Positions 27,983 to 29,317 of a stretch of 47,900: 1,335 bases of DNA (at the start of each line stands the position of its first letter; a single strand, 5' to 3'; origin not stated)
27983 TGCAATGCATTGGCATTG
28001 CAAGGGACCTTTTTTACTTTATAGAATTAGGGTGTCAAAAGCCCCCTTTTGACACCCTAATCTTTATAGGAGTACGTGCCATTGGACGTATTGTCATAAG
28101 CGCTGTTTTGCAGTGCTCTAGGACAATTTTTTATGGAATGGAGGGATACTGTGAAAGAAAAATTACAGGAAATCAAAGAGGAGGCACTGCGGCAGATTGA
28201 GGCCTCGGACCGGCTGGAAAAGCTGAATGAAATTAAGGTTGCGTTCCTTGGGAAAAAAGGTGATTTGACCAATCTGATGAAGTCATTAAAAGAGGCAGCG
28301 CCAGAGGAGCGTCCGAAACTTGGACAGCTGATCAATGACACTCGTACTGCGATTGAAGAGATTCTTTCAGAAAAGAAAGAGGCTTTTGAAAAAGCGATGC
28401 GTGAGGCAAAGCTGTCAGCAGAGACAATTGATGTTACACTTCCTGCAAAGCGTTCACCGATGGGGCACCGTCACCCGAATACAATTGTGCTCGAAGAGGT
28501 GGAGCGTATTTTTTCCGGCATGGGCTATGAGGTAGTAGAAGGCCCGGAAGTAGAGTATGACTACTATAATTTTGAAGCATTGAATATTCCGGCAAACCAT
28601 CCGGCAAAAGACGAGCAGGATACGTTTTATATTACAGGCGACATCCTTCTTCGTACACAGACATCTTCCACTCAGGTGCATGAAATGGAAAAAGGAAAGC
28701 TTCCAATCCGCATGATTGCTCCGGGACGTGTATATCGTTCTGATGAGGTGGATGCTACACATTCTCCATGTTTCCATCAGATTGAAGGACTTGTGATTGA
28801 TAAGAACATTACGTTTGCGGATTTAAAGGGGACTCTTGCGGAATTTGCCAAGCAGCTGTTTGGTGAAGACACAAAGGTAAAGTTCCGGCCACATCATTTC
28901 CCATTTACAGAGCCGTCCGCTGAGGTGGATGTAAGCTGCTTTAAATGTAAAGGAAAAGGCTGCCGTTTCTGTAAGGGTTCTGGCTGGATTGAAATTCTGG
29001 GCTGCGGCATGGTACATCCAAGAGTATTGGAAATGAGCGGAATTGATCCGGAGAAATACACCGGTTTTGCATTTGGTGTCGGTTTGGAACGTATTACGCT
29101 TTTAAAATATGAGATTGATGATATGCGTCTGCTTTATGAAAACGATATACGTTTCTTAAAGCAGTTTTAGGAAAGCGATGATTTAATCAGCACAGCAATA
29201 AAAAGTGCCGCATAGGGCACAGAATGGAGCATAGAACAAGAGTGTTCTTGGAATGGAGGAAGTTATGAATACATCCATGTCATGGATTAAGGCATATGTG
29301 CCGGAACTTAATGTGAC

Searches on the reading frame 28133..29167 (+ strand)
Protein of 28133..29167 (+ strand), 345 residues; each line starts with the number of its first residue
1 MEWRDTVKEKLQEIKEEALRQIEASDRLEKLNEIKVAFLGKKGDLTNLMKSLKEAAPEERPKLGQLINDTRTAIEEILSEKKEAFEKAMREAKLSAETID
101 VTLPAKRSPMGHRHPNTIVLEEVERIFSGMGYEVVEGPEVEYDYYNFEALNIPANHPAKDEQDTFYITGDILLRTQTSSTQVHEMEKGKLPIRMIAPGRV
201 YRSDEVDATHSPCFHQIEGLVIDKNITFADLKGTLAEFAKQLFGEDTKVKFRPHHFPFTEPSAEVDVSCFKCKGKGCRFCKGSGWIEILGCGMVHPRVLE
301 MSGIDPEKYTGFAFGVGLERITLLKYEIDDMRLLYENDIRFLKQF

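Call 16: search_protein_families(library=pfam, proteins=[window:28133-29167:+], max_evalue=0.001)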
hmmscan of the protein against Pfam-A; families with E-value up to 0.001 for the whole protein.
window:28133-29167:+ (345 aa): 2 families
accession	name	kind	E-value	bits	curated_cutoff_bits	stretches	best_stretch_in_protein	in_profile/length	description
PF01409.25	tRNA-synt_2d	-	4.7e-105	350.9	19.8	1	98-345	1-246/246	tRNA synthetases class II core domain (F)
PF02912.23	Phe_tRNA-synt_N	-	3.7e-22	78.5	22.3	1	28-94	3-69/69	Aminoacyl tRNA synthetase class II, N-terminal domain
